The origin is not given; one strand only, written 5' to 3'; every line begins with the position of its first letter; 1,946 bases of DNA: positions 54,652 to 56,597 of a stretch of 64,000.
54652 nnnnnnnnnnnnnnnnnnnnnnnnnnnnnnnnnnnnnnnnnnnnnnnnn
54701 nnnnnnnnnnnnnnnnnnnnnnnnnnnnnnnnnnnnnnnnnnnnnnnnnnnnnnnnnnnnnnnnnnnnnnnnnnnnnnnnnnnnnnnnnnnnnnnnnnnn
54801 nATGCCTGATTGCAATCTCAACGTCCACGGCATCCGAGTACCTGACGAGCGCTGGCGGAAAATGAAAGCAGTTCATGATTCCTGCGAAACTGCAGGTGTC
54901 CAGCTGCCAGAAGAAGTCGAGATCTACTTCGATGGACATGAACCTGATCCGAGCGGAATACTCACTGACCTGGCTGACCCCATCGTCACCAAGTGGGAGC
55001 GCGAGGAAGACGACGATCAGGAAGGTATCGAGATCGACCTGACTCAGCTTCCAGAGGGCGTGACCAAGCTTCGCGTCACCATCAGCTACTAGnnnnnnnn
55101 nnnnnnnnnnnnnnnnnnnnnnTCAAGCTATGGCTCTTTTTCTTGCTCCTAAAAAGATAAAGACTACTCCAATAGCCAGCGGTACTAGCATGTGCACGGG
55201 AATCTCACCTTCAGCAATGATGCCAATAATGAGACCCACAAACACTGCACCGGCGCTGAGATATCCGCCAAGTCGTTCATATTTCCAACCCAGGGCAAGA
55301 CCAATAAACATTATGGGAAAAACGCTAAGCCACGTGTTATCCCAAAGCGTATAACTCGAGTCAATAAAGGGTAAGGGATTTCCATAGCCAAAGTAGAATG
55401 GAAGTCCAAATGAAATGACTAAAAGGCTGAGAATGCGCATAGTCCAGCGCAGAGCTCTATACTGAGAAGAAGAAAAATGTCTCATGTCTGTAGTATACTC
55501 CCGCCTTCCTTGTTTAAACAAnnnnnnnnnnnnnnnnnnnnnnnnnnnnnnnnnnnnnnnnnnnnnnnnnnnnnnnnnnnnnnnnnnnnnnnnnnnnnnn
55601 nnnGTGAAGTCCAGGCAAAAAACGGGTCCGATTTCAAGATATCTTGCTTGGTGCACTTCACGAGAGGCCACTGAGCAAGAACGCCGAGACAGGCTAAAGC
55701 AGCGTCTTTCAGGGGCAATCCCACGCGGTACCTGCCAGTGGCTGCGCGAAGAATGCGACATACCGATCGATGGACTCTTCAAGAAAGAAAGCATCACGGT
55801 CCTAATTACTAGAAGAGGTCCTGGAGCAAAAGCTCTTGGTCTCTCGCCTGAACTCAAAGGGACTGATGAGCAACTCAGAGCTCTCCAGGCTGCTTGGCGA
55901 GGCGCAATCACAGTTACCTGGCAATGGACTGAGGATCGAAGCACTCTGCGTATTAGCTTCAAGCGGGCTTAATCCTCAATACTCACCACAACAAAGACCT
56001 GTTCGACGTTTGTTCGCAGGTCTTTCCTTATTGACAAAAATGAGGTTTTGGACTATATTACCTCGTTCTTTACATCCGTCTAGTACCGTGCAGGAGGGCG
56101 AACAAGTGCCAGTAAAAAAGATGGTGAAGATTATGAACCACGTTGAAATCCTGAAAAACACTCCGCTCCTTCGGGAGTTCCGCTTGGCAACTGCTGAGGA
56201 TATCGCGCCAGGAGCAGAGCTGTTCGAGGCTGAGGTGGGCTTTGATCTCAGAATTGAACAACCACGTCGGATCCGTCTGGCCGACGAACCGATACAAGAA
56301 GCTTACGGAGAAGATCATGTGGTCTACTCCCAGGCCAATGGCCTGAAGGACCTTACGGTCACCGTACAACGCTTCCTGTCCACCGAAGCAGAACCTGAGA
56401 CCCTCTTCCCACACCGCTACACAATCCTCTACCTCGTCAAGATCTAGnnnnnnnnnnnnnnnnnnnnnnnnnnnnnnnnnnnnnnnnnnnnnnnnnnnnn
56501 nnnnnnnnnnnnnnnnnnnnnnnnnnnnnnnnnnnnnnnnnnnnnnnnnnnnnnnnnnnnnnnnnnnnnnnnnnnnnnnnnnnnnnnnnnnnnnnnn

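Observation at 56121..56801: Tandem pair of paralogous ~105-aa proteins of unknown function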

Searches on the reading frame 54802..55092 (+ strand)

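Call 7: search_protein_families(library=pfam, max_evalue=1, proteins=[window:54802-55092:+])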
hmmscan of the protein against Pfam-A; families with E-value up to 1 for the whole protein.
window:54802-55092:+ (96 aa): 1 family
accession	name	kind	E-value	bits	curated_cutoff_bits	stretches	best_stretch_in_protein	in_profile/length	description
PF02342.23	TerD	-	0.0041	17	25.3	1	66-95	81-110/187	TerD domain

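Call 8: search_protein_families(library=phrogs, max_evalue=1, proteins=[window:54802-55092:+])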
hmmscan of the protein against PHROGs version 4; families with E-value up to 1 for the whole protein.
window:54802-55092:+ (96 aa): 0 families

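Call 9: search_protein_families(library=padloc, max_evalue=1, proteins=[window:54802-55092:+])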
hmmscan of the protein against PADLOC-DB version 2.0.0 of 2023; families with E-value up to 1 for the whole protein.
window:54802-55092:+ (96 aa): 0 families

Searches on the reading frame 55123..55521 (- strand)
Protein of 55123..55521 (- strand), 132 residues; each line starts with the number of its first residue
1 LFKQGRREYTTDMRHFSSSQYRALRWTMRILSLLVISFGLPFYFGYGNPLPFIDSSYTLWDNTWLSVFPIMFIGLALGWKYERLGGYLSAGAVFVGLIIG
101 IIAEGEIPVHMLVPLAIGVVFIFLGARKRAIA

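Call 7: search_protein_families(library=pfam, max_evalue=1, proteins=[window:55123-55521:-])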
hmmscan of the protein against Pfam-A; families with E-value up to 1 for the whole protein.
window:55123-55521:- (132 aa): 1 family
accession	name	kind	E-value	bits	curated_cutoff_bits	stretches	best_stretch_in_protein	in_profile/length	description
PF24709.1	DUF7670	-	1.7e-12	48.1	29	1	22-128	6-113/118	Domain of unknown function (DUF7670)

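Call 8: search_protein_families(library=phrogs, max_evalue=1, proteins=[window:55123-55521:-])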
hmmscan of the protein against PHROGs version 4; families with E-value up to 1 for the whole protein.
window:55123-55521:- (132 aa): 1 family
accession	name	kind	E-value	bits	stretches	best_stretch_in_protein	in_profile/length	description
phrog_881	-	lysis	0.085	13.9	1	67-103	24-60/68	holin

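Call 9: search_protein_families(library=padloc, max_evalue=1, proteins=[window:55123-55521:-])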
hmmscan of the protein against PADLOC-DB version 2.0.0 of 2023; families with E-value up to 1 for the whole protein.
window:55123-55521:- (132 aa): 0 families

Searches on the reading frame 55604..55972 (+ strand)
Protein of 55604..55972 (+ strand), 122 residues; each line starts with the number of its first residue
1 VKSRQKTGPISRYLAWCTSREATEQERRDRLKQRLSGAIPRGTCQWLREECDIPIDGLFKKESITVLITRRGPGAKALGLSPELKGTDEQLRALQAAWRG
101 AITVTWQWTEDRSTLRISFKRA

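Call 7: search_protein_families(library=pfam, max_evalue=1, proteins=[window:55604-55972:+])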
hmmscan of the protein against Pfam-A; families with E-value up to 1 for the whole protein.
window:55604-55972:+ (122 aa): 1 family
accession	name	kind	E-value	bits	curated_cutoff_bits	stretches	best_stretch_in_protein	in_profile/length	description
PF17390.7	Bac_rhamnosid_C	-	0.15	12.3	22.1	1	70-117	4-51/78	Bacterial alpha-L-rhamnosidase C-terminal domain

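Call 8: search_protein_families(library=phrogs, max_evalue=1, proteins=[window:55604-55972:+])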
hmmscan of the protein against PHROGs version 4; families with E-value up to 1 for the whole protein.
window:55604-55972:+ (122 aa): 0 families

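Call 9: search_protein_families(library=padloc, max_evalue=1, proteins=[window:55604-55972:+])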
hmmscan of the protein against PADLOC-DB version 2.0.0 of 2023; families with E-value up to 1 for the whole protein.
window:55604-55972:+ (122 aa): 0 families

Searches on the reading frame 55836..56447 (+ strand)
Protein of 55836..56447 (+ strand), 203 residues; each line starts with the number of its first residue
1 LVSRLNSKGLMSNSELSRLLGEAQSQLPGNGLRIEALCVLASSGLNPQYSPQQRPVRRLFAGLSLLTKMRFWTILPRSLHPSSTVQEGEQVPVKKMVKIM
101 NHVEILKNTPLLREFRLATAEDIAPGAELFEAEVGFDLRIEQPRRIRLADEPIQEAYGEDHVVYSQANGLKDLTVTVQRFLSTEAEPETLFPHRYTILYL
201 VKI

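Call 7: search_protein_families(library=pfam, max_evalue=1, proteins=[window:55836-56447:+])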
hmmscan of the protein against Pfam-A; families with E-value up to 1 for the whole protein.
window:55836-56447:+ (203 aa): 0 families

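Call 8: search_protein_families(library=phrogs, max_evalue=1, proteins=[window:55836-56447:+])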
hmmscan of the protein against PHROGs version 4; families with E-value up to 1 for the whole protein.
window:55836-56447:+ (203 aa): 0 families

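Call 9: search_protein_families(library=padloc, max_evalue=1, proteins=[window:55836-56447:+])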
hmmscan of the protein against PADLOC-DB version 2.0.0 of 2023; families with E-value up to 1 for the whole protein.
window:55836-56447:+ (203 aa): 0 families

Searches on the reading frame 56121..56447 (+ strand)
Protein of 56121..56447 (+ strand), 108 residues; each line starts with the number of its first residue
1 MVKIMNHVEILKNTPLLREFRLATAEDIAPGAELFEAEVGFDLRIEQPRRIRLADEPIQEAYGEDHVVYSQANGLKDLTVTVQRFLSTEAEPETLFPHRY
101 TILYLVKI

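Call 7: search_protein_families(library=pfam, max_evalue=1, proteins=[window:56121-56447:+])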
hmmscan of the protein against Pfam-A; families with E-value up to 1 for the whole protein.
window:56121-56447:+ (108 aa): 0 families

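Call 8: search_protein_families(library=phrogs, max_evalue=1, proteins=[window:56121-56447:+])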
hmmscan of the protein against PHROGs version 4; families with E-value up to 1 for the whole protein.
window:56121-56447:+ (108 aa): 0 families

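Call 9: search_protein_families(library=padloc, max_evalue=1, proteins=[window:56121-56447:+])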
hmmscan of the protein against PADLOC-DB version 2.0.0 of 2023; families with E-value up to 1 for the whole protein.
window:56121-56447:+ (108 aa): 0 families

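Call 13: find_homologous_proteins(query=window:56121-56447:+, max_evalue=0.01)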
Query window:56121-56447:+: no candidate shares three 5-residue words with the query. No homologue found.

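Call 53: search_protein_families(library=pfam, alignment_id=A6, max_evalue=0.1)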
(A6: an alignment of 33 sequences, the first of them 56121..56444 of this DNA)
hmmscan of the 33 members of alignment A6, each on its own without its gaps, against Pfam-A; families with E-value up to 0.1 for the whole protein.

A. member 1, window:56121-56444:+ (108 aa): 0 families

B. families by the number of members that match (of 33 scanned): 5 families
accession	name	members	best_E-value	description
PF10281.14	Ish1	2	0.037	Putative nuclear envelope organisation protein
PF13973.12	DUF4222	1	0.017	Domain of unknown function (DUF4222)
PF13439.12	Glyco_transf_4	1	0.019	Glycosyltransferase Family 4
PF11008.14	DUF2846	1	0.035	Protein of unknown function (DUF2846)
PF11004.14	Kdo_hydroxy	1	0.08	3-deoxy-D-manno-oct-2-ulosonic acid (Kdo) hydroxylase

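Call 56: predict_structure(alignment_id=A6)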
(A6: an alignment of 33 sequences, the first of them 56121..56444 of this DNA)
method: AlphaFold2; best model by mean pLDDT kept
length: 108 residues; sequences in the alignment: 33
mean_pLDDT: 91.2   pTM: 0.83
mean pLDDT of the five models: 91.2, 91.2, 90.8, 90.7, 89.4
residues with pLDDT >= 90: 78; 70-90: 26; 50-70: 4; < 50: 0
segments of 3 or more residues with pLDDT < 50: none
pLDDT, mean of each block of 10 residues (from residue 1): 86 94 98 95 90 97 96 86 94 74 96
secondary structure, 60 per line:
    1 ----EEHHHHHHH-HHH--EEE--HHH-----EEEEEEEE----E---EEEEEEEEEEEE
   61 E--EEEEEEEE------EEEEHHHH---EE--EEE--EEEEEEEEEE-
elements in order: H7-13 E20-22 E33-40 E49-61 E64-71 E78-81 H82-85 E93-95 E98-107

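Call 66: search_protein_families(library=ncbifam, alignment_id=A6, max_evalue=0.1)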
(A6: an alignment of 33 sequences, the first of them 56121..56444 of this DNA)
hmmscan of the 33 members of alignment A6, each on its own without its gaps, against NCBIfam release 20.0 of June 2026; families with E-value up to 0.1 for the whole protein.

A. member 1, window:56121-56444:+ (108 aa): 0 families

B. families by the number of members that match (of 33 scanned): 3 families
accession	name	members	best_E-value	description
NF004854.0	PRK06207.1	1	0.027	pyridoxal phosphate-dependent aminotransferase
NF058584.1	thiaGlu_TglI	1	0.063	peptidyl (S)-2-mercaptoglycine synthase subunit TglI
NF053719.1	KdoHdxKdoO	1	0.081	Kdo hydroxylase KdoO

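Call 67: search_protein_families(library=phrogs, alignment_id=A6, max_evalue=0.1)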
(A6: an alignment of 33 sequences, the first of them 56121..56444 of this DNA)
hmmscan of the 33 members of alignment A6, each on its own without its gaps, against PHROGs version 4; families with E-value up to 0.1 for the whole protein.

A. member 1, window:56121-56444:+ (108 aa): 0 families

B. families by the number of members that match (of 33 scanned): 7 families
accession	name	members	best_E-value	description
phrog_3764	-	1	0.0083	-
phrog_12692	-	1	0.011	-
phrog_25659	-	1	0.02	-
phrog_17891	-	1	0.022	-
phrog_38055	-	1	0.045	-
phrog_1343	-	1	0.059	-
phrog_31785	-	1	0.075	-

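Call 77: search_dna_similar(query=window:56121-56444:+, collection=phages, mode=protein, max_evalue=0.1, max_rows=10)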
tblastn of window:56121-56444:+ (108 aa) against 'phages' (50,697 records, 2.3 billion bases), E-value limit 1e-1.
No match.

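Call 83: search_solved_structures(query=A6, max_evalue=10, show_alignments=2)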
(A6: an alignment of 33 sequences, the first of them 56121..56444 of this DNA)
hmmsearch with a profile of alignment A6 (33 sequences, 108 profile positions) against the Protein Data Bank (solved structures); distinct sequences matched with E-value up to 10: 1.
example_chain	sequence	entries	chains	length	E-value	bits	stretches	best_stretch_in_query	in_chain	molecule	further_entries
3wiq_A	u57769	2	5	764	1.3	12.5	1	47-97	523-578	Kojibiose phosphorylase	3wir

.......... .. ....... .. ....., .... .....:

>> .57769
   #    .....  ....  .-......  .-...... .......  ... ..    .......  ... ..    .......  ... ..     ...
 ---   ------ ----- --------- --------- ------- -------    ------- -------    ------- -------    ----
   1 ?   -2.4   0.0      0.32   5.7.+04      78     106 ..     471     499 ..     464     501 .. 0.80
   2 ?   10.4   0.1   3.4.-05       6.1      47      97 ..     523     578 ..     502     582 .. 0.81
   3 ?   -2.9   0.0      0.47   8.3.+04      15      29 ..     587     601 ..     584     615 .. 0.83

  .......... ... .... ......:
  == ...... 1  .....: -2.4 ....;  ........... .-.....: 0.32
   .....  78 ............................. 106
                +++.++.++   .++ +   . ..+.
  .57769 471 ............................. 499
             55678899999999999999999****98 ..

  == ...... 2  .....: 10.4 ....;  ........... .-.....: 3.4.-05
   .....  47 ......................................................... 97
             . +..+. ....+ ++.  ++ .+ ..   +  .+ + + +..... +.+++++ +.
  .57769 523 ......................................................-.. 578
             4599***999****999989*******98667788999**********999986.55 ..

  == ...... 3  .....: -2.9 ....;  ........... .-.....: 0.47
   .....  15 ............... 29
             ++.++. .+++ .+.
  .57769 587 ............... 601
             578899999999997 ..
